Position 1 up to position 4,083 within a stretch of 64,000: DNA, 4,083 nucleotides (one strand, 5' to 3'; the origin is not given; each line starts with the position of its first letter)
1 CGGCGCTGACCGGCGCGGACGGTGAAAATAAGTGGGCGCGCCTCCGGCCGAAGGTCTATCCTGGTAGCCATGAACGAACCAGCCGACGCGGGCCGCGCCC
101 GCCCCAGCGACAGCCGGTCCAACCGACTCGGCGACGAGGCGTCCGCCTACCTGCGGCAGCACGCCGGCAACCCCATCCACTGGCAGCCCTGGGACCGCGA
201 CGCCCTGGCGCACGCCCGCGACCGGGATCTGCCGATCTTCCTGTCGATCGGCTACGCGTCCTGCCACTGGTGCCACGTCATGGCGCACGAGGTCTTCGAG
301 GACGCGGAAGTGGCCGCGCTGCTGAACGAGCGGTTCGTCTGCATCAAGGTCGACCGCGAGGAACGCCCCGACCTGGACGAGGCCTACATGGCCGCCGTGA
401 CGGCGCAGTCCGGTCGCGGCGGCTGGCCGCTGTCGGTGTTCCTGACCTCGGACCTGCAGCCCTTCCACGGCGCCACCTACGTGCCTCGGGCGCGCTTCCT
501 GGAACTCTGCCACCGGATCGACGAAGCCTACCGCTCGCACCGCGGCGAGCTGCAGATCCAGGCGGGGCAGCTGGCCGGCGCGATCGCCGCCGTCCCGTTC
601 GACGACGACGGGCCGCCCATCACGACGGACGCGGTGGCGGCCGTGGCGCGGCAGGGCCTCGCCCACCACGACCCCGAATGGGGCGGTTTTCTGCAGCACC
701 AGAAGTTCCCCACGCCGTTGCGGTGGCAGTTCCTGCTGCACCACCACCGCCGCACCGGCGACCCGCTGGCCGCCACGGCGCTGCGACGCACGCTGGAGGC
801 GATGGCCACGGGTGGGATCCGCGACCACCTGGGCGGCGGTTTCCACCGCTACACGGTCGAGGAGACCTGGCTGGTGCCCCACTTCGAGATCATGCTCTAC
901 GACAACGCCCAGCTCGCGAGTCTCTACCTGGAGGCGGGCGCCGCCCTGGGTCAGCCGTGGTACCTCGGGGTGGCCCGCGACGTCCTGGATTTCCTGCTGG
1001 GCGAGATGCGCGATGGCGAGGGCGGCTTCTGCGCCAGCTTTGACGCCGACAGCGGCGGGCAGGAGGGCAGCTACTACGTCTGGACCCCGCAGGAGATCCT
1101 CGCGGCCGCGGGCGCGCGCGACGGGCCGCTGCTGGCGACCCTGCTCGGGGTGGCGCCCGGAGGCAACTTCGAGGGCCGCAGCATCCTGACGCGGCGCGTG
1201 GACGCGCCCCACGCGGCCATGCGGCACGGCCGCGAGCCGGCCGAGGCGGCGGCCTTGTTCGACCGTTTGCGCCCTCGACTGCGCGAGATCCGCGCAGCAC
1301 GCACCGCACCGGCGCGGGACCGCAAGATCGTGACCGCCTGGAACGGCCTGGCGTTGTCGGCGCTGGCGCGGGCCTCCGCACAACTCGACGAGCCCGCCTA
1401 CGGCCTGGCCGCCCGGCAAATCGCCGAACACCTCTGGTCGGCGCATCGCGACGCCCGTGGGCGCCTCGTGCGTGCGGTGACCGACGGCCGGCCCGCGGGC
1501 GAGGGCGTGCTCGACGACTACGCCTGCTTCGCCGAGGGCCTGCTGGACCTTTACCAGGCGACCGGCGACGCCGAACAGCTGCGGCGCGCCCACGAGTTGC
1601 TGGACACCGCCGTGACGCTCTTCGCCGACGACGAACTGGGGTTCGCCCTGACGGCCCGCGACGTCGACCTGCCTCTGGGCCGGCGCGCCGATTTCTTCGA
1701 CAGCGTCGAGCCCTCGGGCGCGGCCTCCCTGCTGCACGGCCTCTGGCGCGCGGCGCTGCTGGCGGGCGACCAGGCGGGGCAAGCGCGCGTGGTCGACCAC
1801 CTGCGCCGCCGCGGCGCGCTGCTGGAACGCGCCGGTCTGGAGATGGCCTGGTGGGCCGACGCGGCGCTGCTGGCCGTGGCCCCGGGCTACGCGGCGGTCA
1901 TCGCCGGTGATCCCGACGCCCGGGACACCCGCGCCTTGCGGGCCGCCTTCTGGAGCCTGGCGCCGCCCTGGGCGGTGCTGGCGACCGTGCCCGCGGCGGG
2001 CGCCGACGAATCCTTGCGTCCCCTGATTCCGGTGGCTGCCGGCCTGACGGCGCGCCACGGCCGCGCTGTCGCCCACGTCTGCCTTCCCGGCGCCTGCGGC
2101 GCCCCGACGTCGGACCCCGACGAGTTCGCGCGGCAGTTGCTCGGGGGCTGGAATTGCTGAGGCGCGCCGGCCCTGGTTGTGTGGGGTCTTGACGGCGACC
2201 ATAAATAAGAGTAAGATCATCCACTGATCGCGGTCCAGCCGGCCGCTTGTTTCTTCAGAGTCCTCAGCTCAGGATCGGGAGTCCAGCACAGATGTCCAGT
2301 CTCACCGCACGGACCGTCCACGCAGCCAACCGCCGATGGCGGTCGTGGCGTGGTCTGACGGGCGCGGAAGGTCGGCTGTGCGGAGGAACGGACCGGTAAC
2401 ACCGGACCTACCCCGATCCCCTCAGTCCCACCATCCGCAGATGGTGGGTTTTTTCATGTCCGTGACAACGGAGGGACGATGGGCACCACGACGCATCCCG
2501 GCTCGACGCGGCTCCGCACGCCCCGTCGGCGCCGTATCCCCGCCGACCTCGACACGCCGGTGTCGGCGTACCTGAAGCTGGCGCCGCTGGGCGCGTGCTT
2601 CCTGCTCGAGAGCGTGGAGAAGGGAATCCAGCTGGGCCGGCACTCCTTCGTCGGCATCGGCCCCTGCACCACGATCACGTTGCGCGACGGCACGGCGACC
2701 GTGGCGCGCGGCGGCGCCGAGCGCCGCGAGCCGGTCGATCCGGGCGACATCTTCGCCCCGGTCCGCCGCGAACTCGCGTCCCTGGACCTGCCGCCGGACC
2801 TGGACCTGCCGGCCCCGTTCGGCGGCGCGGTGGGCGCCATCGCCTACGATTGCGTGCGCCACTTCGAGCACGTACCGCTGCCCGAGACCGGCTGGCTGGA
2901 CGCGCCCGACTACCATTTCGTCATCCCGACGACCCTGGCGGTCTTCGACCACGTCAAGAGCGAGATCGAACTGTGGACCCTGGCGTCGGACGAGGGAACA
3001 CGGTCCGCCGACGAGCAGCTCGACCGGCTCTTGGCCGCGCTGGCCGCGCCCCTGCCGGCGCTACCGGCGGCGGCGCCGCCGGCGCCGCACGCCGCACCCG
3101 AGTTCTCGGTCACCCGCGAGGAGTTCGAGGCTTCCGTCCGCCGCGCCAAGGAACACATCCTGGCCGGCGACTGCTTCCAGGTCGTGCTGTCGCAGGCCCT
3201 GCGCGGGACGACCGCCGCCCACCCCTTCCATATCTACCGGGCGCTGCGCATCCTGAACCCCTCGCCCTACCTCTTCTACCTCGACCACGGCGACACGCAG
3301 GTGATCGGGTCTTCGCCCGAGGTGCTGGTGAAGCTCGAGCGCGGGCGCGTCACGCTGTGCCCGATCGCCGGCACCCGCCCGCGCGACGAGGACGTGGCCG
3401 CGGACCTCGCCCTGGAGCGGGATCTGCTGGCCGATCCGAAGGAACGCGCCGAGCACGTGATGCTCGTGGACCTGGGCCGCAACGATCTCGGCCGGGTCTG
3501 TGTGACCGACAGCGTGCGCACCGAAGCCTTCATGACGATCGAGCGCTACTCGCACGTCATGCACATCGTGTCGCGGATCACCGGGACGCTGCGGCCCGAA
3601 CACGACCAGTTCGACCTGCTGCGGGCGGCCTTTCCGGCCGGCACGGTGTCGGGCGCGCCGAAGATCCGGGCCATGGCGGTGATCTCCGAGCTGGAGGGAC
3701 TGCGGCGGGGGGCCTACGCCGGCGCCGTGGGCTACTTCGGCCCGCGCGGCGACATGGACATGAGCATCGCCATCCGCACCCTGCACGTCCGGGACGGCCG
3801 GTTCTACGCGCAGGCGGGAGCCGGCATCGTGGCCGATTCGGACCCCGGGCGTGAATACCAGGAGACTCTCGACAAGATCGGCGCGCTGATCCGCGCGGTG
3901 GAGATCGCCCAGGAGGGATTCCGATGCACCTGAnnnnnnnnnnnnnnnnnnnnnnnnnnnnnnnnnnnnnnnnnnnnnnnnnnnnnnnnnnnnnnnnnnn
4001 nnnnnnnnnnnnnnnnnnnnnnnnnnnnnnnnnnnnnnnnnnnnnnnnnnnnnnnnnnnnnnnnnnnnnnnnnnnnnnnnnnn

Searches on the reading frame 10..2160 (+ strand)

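Call 84: search_protein_families(library=pfam, proteins=[window:10-2160:+], max_evalue=0.00001)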
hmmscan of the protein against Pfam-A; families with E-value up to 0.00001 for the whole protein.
window:10-2160:+ (716 aa): 2 families
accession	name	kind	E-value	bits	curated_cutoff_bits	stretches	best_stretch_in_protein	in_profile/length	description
PF03190.21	Thioredox_DsbH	-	1.3e-63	214.3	27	1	38-191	2-161/163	Protein of unknown function, DUF255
PF13899.12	Thioredoxin_7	-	4.6e-10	39.9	27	1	58-121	2-65/83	Thioredoxin-like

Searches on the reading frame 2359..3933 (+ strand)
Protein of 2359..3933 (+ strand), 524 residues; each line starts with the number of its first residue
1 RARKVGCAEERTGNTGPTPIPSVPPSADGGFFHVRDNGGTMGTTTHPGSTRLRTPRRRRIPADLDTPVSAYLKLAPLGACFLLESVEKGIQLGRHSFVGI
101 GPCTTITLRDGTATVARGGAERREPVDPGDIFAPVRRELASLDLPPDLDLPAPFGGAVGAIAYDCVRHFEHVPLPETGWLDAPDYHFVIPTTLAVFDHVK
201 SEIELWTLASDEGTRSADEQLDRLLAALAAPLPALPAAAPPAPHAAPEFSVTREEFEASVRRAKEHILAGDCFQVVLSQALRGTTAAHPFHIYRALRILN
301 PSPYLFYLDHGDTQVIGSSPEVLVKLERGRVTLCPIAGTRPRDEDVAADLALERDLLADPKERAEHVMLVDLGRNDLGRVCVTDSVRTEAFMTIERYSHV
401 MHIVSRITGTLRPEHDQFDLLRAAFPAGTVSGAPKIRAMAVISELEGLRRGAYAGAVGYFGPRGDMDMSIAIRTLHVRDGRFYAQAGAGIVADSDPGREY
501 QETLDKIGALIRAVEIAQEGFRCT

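Call 84: search_protein_families(library=pfam, proteins=[window:2359-3933:+], max_evalue=0.00001)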
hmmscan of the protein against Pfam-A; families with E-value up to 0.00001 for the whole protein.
window:2359-3933:+ (524 aa): 2 families
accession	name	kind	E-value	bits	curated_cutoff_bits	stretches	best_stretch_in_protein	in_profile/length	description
PF00425.24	Chorismate_bind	-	7.5e-93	311.2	27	1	253-506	2-257/257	chorismate binding enzyme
PF04715.19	Anth_synt_I_N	-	9.7e-28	97.6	23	1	63-203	1-138/140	Anthranilate synthase component I, N terminal region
